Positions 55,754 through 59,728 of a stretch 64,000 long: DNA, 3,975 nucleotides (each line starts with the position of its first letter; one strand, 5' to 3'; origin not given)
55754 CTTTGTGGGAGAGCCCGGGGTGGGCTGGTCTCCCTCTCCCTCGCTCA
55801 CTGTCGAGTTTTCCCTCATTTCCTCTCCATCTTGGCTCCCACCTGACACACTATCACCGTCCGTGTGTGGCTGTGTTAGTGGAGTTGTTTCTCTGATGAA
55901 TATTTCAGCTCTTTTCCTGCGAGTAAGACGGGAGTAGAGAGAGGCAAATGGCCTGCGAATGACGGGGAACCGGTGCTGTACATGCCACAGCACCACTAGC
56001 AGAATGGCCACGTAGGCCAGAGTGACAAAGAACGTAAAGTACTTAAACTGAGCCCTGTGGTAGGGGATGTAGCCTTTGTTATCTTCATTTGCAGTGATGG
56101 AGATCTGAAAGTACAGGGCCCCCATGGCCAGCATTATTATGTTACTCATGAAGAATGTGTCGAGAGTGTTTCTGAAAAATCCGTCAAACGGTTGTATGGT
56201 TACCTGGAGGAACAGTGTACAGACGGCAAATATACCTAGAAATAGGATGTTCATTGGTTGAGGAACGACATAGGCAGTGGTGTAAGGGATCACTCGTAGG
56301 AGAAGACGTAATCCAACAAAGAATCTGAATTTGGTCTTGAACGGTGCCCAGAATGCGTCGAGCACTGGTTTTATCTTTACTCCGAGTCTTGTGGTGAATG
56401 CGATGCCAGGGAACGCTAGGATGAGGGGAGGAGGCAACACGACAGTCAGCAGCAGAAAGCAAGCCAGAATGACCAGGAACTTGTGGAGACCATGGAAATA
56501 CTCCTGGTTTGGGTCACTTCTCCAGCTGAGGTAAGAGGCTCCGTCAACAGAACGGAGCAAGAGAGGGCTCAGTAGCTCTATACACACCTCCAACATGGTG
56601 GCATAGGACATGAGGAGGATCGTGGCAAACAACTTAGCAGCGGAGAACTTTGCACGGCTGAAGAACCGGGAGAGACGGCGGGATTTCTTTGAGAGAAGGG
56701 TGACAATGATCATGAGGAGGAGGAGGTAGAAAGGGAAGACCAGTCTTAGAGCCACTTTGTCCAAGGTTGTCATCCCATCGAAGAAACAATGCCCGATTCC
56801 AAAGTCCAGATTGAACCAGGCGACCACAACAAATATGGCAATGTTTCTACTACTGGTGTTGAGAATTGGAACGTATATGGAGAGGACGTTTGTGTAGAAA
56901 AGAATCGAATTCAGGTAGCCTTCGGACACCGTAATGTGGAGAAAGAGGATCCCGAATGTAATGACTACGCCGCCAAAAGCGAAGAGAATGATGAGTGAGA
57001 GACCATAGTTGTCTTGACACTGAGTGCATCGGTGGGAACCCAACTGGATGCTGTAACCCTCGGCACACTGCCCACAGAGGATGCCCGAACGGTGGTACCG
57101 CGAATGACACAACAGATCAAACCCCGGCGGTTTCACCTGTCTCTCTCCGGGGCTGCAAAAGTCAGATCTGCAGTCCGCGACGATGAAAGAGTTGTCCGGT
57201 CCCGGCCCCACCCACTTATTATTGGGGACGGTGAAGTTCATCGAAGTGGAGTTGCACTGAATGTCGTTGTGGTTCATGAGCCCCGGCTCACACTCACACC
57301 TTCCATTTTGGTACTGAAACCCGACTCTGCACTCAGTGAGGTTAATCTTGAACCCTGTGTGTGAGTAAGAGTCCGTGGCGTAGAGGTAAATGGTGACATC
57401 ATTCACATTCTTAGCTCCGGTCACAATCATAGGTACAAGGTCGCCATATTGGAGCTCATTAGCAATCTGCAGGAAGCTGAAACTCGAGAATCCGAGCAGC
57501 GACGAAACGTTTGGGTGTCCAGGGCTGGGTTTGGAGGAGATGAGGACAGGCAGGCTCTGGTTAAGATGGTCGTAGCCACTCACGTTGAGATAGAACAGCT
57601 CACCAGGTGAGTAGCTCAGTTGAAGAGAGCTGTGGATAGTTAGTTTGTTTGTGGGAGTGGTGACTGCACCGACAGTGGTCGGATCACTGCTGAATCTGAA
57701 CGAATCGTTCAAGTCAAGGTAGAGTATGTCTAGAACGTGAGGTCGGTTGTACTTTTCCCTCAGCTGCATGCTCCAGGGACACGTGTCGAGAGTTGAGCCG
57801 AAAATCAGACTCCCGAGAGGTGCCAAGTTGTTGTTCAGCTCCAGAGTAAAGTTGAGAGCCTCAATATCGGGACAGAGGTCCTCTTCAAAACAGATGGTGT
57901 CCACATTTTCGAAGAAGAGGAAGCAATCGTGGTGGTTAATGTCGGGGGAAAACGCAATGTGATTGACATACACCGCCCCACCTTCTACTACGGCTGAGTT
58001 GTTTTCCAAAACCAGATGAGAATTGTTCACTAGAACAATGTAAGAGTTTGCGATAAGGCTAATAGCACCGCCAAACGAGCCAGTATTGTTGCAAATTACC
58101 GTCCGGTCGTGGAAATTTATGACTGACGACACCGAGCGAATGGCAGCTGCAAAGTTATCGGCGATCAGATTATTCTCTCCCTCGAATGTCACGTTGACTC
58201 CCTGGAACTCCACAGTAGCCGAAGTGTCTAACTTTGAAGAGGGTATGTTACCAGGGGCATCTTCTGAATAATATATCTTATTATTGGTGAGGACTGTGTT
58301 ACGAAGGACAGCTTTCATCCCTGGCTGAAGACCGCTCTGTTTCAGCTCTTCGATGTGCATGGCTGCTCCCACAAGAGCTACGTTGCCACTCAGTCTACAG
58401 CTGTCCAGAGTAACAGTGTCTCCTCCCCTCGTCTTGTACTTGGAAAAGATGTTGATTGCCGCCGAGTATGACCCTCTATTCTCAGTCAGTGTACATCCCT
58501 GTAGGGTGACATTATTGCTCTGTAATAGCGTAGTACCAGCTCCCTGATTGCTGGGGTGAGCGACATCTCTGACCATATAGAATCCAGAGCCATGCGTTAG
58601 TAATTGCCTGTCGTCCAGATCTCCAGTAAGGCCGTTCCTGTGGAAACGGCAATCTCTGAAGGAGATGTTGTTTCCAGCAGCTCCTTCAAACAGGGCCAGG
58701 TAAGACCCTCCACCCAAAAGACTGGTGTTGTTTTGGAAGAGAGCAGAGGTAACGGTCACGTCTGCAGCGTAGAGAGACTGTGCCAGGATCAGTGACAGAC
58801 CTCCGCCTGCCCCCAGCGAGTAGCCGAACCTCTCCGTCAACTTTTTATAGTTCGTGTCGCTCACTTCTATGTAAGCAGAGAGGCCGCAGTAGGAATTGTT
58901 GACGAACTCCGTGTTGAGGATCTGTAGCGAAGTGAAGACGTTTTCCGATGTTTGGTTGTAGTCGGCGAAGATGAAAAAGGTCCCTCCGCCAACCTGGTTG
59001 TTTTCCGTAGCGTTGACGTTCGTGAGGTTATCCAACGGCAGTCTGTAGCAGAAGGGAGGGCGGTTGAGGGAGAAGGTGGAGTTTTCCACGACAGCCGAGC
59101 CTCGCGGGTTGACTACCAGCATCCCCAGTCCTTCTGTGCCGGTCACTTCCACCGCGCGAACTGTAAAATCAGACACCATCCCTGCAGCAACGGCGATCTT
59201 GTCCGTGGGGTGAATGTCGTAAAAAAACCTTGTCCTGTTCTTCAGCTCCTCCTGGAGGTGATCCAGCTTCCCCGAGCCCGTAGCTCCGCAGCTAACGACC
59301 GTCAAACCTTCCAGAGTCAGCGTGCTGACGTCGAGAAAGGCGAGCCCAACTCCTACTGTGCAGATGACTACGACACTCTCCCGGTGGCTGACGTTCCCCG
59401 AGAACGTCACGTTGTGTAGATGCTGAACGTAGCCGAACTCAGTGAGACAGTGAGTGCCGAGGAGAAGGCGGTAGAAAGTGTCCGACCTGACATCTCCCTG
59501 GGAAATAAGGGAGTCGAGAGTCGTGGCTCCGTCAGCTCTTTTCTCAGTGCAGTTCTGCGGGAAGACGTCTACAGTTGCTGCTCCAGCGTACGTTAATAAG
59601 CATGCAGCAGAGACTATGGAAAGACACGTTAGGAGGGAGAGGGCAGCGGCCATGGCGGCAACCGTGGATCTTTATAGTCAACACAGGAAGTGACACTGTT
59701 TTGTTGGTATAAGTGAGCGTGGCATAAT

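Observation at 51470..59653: Tandem pair of giant intronless genes encoding Pmp-like beta-helix ectodomain fused to a multi-pass TM domain (unrecognised family)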

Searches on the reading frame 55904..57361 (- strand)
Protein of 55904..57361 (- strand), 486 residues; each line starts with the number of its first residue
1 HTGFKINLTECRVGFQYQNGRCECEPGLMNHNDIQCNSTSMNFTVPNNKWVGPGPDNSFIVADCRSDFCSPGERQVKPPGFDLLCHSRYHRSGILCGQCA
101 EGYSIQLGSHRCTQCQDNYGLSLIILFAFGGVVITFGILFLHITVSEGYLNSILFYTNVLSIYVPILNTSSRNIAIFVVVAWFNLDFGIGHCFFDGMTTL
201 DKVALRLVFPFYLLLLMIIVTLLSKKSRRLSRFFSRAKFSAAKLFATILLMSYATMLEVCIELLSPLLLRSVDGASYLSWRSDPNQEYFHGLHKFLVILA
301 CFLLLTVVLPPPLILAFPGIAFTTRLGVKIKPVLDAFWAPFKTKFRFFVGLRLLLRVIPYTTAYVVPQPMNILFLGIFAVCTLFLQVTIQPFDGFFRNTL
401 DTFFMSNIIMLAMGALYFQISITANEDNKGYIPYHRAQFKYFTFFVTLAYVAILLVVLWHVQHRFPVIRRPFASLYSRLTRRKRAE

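Call 23: find_homologous_proteins(query=A2, max_evalue=0.001)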
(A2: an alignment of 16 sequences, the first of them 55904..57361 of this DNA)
Query A2 (16 sequences) (486 aa, profile of the alignment): 8 proteins with E <= 0.001 among 8000 candidates.
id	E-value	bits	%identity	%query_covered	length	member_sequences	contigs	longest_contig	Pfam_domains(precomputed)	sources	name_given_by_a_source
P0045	4.0e-176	605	66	99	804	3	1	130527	-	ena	-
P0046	3.6e-174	598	66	98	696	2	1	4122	-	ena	-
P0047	1.4e-116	408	35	68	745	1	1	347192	-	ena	-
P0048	1.8e-109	385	28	85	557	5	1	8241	-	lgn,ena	-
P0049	1.8e-98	349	66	55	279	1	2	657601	-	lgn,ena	-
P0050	5.2e-90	321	34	58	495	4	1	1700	-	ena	-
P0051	2.3e-86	309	28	77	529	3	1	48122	-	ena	-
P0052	5.6e-31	126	34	29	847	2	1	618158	PF13229.13,PF02415.24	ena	-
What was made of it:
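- Tried and rejected: The word-indexed protein search with the C-terminal profile returned only 8 proteins (call 23), so it did not help with taxonomic breadth.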

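Call 33: predict_structure(alignment_id=A2)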
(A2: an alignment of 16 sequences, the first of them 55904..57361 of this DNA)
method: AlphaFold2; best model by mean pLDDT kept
length: 486 residues; sequences in the alignment: 16
mean_pLDDT: 81.8   pTM: 0.79
mean pLDDT of the five models: 81.8, 80.8, 80.1, 75.7, 67.7
residues with pLDDT >= 90: 86; 70-90: 339; 50-70: 56; < 50: 5
segments of 3 or more residues with pLDDT < 50: 1-4
pLDDT, mean of each block of 10 residues (from residue 1): 51 85 84 85 84 89 75 81 84 89 83 78 75 77 78 88 70 65 71 84 84 83 78 74 84 88 90 90 89 91 90 87 82 88 89 88 81 92 93 89 94 86 64 71 88 87 70 67 70
secondary structure, 60 per line:
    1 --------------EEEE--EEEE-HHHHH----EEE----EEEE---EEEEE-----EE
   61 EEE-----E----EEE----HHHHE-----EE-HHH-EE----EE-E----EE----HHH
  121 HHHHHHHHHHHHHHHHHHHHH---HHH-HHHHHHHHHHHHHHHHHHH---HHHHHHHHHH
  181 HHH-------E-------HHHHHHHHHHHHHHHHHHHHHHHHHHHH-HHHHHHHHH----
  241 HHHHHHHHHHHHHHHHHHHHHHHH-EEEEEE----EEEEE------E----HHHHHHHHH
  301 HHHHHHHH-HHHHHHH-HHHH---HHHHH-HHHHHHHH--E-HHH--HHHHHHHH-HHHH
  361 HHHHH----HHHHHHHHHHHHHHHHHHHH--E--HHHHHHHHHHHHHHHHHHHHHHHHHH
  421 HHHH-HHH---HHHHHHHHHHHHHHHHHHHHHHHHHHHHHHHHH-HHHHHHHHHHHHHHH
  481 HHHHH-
elements in order: E15-18 E21-24 H26-30 E35-37 E42-45 E49-53 E59-63 E74-76 H81-84 H118-141 H149-167 H171-183 H199-226 H228-236 H241-264 E266-271 E276-280 H292-308 H310-316 H318-321 H325-329 H331-338 H348-355 H357-365 H370-389 H395-424 H432-464 H466-485
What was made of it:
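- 55949..57007 (-): Gene A polytopic membrane domain (residues 883-1235): about 9 TM helices, one short half-helix and an extracellular beta-hairpin. AlphaFold2 model pLDDT 81.8, pTM 0.79 (call 33).
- On Chlamydial Pmp autotransporters (type V secretion): The C-terminal domain is alpha-helical (call 33).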

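Call 35: search_protein_representatives(alignment_id=A2)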
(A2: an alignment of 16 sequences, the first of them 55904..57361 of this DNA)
Query: 16 sequences, 477 profile positions. Proteins with E-value up to 0.001 (for the whole library): 16203; up to 1e-10: 9786; up to 1e-30: 5220. The best 150 are listed.
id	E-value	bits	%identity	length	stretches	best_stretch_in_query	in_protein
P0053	1.9e-178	610.7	-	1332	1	1-475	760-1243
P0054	8.1e-166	569.0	-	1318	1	1-473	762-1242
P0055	4.0e-158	543.6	-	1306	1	2-473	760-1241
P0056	2.0e-146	505.0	-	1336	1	1-469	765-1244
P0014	3.1e-146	504.5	-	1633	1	2-458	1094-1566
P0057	1.7e-145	502.0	-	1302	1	1-465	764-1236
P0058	8.8e-144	496.4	-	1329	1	1-475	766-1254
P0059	1.7e-141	488.8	-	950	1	1-474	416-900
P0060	6.7e-141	486.8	-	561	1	7-473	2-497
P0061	3.3e-139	481.3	-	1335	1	1-475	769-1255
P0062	2.5e-138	478.4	-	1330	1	2-470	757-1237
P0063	1.0e-137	476.4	-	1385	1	1-465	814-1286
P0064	1.3e-135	469.4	-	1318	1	2-463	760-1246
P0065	1.4e-135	469.3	-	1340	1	3-462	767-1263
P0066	8.2e-135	466.8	-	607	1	3-474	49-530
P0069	1.2e-131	456.4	-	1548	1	3-458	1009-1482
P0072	1.4e-130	452.8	-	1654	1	2-461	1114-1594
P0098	1.4e-122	426.5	-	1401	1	3-469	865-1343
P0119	5.1e-119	414.7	-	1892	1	2-472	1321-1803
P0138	7.1e-118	410.9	-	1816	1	2-465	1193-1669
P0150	5.9e-117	407.9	-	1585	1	2-474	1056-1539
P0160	1.2e-116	406.9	-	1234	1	3-468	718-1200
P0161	1.3e-116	406.7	-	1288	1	3-462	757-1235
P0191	2.2e-115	402.7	-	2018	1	4-454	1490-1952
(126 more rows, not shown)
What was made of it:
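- On Unnamed sponge family defined here by its C-terminal domain (Cys knot plus about 9 TM helices): The profile recovers 16,203 representatives, and the top 150 hits cover profile positions 1 to about 475 (call 35).
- Most of the top 150 are 1200-1650 aa, and in every one the domain lies at the C-terminal end (call 35). The family has a very high copy number (call 35).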

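Call 36: list_cluster_members(proteins=[P0053, P0056, P0063, P0069, P0072, P0098, P0119, P0138, P0191, P0150])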
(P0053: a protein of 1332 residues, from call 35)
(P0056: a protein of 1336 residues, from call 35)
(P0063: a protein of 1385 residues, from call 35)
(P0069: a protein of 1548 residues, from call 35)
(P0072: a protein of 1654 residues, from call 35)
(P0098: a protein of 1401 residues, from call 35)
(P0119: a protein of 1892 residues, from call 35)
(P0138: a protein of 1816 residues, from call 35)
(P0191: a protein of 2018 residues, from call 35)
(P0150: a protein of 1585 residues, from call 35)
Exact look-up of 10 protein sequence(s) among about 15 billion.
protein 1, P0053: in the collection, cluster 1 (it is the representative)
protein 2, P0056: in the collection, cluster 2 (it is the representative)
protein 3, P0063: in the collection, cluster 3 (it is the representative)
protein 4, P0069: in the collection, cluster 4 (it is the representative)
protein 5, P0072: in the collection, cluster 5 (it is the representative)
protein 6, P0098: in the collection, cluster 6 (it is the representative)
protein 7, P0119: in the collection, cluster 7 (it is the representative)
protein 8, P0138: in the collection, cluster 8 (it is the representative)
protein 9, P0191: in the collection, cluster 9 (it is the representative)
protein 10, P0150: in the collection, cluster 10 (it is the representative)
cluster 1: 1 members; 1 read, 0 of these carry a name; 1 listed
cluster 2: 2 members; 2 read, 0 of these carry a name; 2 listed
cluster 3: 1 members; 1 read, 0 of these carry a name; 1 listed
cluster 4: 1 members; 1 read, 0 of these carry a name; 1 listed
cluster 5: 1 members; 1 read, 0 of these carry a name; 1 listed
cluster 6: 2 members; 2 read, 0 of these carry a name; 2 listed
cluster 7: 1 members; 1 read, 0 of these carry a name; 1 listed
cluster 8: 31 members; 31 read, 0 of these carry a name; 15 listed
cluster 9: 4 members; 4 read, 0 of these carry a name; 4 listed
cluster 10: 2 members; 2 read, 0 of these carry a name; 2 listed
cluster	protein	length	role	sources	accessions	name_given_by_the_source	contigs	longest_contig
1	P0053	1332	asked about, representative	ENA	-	-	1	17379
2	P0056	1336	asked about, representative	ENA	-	-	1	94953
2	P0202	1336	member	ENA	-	-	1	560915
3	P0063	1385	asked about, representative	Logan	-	-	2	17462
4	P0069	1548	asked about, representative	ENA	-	-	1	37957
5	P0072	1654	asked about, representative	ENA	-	-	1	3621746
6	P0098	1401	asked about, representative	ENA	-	-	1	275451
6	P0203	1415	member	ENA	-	-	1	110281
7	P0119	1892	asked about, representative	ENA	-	-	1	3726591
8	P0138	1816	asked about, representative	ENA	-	-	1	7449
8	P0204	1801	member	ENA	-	-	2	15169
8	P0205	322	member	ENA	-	-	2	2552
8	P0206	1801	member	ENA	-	-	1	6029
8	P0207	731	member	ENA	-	-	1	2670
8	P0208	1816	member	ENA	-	-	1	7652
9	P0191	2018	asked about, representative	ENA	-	-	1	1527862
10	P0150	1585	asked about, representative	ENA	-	-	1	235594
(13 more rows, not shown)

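Call 38: fold_search(model_id=the predicted structure, library=pdb)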
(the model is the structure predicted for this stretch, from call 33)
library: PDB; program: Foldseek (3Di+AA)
matches with E <= 10: 156; with E <= 0.001: 0
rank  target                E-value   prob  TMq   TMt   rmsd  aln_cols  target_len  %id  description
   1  5k3i_C                1.9e-01  0.12  0.13  0.10  26.2       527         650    8  Crystal structure of Acyl-CoA oxidase-1 in Caenorhabditis elegans complexed with FAD and ATP (released 2016-08-24)
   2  5k3i_G                3.4e-01  0.11  0.14  0.11  25.4       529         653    8  Crystal structure of Acyl-CoA oxidase-1 in Caenorhabditis elegans complexed with FAD and ATP (released 2016-08-24)
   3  5k3i_A                3.6e-01  0.11  0.14  0.11  25.3       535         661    8  Crystal structure of Acyl-CoA oxidase-1 in Caenorhabditis elegans complexed with FAD and ATP (released 2016-08-24)
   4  5k3i_D                3.7e-01  0.10  0.14  0.11  24.8       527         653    7  Crystal structure of Acyl-CoA oxidase-1 in Caenorhabditis elegans complexed with FAD and ATP (released 2016-08-24)
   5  5k3i_F                4.7e-01  0.08  0.14  0.11  25.5       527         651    8  Crystal structure of Acyl-CoA oxidase-1 in Caenorhabditis elegans complexed with FAD and ATP (released 2016-08-24)
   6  5k3i_B                4.9e-01  0.09  0.14  0.11  25.0       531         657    7  Crystal structure of Acyl-CoA oxidase-1 in Caenorhabditis elegans complexed with FAD and ATP (released 2016-08-24)
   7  8u7k_A                4.9e-01  0.07  0.11  0.08  23.7       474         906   10  WT sea urchin SLC9C1 with 5mM cAMP at pH 6 in Na+ - Grip (G) conformation (released 2025-03-26)
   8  8vdq                  7.4e-01  0.07  0.13  0.05  22.9       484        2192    9  Cryogenic electron microscopy model of full-length talin (released 2024-10-02)
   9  7fiy_R                9.3e-01  0.09  0.14  0.18  25.1       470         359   12  Cryo-EM structure of the tirzepatide-bound human GIPR-Gs complex (released 2022-03-02)
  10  8u7s_A                9.3e-01  0.06  0.11  0.08  20.7       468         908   12  SLC9C1 at pH 6 in presence of Na+ (released 2025-03-26)
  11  5k3g_A                1.2e+00  0.05  0.13  0.11  26.1       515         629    8  Crystals structure of Acyl-CoA oxidase-1 in Caenorhabditis elegans, Apo form-I (released 2016-08-24)
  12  5k3h_A                1.3e+00  0.06  0.15  0.12  24.8       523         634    8  Crystals structure of Acyl-CoA oxidase-1 in Caenorhabditis elegans, Apo form-II (released 2016-08-24)
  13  9jj3_A                1.5e+00  0.25  0.16  0.25  23.5       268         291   13  Cryo-EM structure of human ZnT4 D150N/D281N (released 2025-06-04)
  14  9nor_A                1.5e+00  0.04  0.12  0.10  21.8       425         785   12  Human sweet taste receptor composed of TAS1R2 and TAS1R3 GPCRs from the combined datasets (released 2025-05-14)
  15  5k3h_D                1.5e+00  0.05  0.13  0.10  26.1       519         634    8  Crystals structure of Acyl-CoA oxidase-1 in Caenorhabditis elegans, Apo form-II (released 2016-08-24)
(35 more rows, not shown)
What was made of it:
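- Foldseek finds nothing (call 38).
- Tried and rejected: Foldseek against the PDB with the membrane-domain model: best E 0.19, TM-score below 0.2 (call 38).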

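Call 59: search_protein_families(library=pfam, alignment_id=A2, max_evalue=10)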
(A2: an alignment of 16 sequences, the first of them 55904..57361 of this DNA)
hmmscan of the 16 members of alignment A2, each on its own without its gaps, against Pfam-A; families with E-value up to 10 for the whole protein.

A. member 1, window:55904-57361:- (486 aa): 3 families
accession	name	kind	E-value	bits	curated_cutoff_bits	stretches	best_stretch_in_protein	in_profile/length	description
PF24633.1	DUF7630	-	0.016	15.8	27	1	90-115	19-45/45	Domain of unknown function (DUF7630)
PF18912.6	DZR_2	-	0.016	15.4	27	1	83-116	11-43/56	Double zinc ribbon domain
PF09463.15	Opy2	-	0.15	12.9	22.1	1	96-119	11-34/35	Opy2 protein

B. families by the number of members that match (of 16 scanned): 13 families
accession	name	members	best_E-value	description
PF24633.1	DUF7630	11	0.0021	Domain of unknown function (DUF7630)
PF18912.6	DZR_2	6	0.0031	Double zinc ribbon domain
PF09463.15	Opy2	2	0.15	Opy2 protein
PF24110.1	DUF7385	1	0.032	Family of unknown function (DUF7385)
PF03242.18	LEA_3a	1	0.041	Late embryogenesis abundant protein (LEA_3a subfamily)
PF24418.1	DUF7550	1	0.042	Family of unknown function (DUF7550)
PF14256.11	YwiC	1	0.11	YwiC-like protein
PF22857.1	Mst87F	1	0.11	Male-specific sperm protein Mst87F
PF06305.16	LapA_dom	1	0.19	Lipopolysaccharide assembly protein A domain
PF06088.16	TLP-20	1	0.29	Nucleopolyhedrovirus telokin-like protein-20 (TLP20)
PF17552.7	DUF5464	1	1.3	Family of unknown function (DUF5464)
PF12911.12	OppC_N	1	1.8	N-terminal TM domain of oligopeptide transport permease C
PF00558.24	Vpu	1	2.6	Vpu protein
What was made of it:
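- On TMEM8 / PGAP6 (DUF3522): Neither model matches any of the 16 members at E <= 10 (call 59).
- On Pentameric ligand-gated ion channels: The ectodomain is unrelated, and no Pfam hit appears (call 59).
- Closest known: TMEM8 / PGAP6 family. Different: No DUF3522 or EGF match in any of the 16 family members scanned, even at E <= 10 (call 59).
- No Pfam channel or transporter model matches (call 59).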

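Call 69: search_protein_families(library=pfam, proteins=[P0119, P0191, P0138, P0072], max_evalue=0.001)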
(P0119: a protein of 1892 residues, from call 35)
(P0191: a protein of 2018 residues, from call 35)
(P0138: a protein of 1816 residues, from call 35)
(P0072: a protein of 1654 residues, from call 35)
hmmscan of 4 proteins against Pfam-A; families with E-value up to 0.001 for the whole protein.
P0119 (1892 aa): 1 family
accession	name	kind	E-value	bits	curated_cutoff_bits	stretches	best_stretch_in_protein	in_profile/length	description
PF02415.23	Chlam_PMP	-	3.5e-19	67.2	20.6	0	541-556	2-17/19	Chlamydia polymorphic membrane protein (Chlamydia_PMP) repeat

P0191 (2018 aa): 2 families
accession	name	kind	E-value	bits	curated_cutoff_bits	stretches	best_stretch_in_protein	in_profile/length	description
PF13229.12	Beta_helix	-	1.7e-28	99.7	25.9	4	139-247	57-158/158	Right handed beta helix region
PF05048.19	NosD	-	1.9e-09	37.7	23.6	1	110-260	55-182/212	Periplasmic copper-binding protein (NosD)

P0138 (1816 aa): 0 families

P0072 (1654 aa): 1 family
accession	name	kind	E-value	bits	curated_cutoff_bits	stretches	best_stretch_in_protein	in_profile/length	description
PF02415.23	Chlam_PMP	-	5.9e-05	23.4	20.6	0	856-872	2-18/19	Chlamydia polymorphic membrane protein (Chlamydia_PMP) repeat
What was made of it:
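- One family member matches NosD and Beta_helix (call 69).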

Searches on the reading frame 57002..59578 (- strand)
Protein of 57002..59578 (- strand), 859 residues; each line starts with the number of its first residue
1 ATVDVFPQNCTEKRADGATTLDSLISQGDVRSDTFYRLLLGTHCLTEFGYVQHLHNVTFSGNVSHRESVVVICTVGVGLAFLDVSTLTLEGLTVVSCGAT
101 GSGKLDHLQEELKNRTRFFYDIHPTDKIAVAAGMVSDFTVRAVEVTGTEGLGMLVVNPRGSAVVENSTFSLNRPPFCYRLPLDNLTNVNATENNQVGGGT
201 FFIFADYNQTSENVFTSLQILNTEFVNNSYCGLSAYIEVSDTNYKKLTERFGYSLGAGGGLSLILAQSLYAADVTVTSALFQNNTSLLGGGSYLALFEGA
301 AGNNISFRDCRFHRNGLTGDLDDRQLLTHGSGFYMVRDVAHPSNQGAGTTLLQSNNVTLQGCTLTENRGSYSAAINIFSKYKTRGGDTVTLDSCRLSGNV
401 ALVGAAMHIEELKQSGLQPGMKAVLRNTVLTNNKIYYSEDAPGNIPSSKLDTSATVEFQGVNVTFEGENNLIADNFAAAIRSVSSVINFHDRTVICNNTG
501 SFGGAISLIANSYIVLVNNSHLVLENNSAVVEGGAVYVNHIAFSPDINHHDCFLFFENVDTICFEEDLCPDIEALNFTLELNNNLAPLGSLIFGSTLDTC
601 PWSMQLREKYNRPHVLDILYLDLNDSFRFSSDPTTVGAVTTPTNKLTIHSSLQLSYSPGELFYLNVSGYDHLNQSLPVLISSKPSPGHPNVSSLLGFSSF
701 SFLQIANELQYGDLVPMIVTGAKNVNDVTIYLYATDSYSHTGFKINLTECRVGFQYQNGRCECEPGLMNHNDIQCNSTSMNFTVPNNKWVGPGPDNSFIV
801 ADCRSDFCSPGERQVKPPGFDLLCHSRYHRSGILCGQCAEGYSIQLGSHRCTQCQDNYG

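Call 61: predict_structure(alignment_id=A4)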
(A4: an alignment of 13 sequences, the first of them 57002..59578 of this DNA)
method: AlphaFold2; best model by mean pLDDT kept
length: 859 residues; sequences in the alignment: 13
mean_pLDDT: 80.7   pTM: 0.75
mean pLDDT of the five models: 80.7, 80.4, 79.4, 78.5, 76.2
residues with pLDDT >= 90: 296; 70-90: 406; 50-70: 73; < 50: 84
segments of 3 or more residues with pLDDT < 50: 178-192, 234-254, 322-328, 345-351, 438-451, 541-548, 560-568
pLDDT, mean of each block of 10 residues (from residue 1): 91 83 90 96 92 95 93 92 96 92 81 85 82 94 93 92 97 64 34 67 89 91 92 45 40 58 89 96 78 86 95 76 48 84 50 85 89 86 80 95 83 81 96 70 37 79 93 92 91 93 85 87 92 83 40 71 47 81 81 75 81 85 88 78 85 88 89 82 81 79 76 85 89 81 91 88 78 84 86 76 76 83 80 74 76 66
secondary structure, 60 per line:
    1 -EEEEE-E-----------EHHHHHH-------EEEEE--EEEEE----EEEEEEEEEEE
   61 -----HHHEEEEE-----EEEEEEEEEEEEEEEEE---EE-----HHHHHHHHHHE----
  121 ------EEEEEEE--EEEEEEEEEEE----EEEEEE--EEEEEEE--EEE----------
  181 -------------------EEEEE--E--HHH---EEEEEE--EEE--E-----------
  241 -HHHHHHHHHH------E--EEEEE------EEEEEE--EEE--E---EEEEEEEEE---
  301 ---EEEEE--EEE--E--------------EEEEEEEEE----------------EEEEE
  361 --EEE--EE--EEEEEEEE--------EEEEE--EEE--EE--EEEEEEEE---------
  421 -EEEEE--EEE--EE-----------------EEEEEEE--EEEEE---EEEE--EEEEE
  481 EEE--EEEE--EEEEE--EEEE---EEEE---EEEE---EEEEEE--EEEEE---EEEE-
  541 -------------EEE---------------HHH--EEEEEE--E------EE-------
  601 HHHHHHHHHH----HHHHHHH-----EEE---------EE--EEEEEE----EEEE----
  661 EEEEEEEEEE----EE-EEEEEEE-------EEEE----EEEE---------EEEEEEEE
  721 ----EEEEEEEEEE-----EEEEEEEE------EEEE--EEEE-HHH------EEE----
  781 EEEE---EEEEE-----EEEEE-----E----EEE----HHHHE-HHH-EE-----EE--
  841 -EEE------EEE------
elements in order (helices of 4 or more, strands of 3 or more residues): E2-6 H21-26 E34-38 E41-45 E50-60 E69-73 E79-95 H106-115 E127-133 E136-146 E151-156 E159-165 E168-170 E200-204 E216-221 E224-226 H242-251 E261-265 E272-277 E280-282 E289-297 E304-308 E311-313 E331-339 E356-360 E363-365 E372-379 E388-392 E395-397 E404-411 E422-426 E429-431 E453-459 E462-466 E470-473 E476-483 E486-489 E492-496 E499-502 E506-509 E513-516 E520-525 E528-532 E536-539 E554-556 E577-582 H601-610 H615-621 E627-629 E643-648 E653-656 E661-670 E678-684 E692-695 E700-703 E713-720 E725-734 E740-747 E754-757 E760-763 E774-776 E781-784 E788-792 E798-802 E813-815 H820-823 E842-844 E851-853
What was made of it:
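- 57764..59578 (-): Gene A right-handed parallel beta-helix ectodomain, PMP / pectin-lyase-like (about residues 26-630), heavily N-glycosylated. AlphaFold2 model pLDDT 80.7 with a regular short-strand pattern (call 61).
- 57344..57763 (-): Gene A middle domain (about residues 631-770): two helices, then a beta-sandwich. AlphaFold2 secondary structure: helices at model residues 601-621 and strands at 627-747; model numbering plus 25 gives protein numbering (call 61).
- On PMP/POMP-repeat beta-helix proteins (PF02415, TIGR01376): AlphaFold2 model pLDDT 80.7 (call 61).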
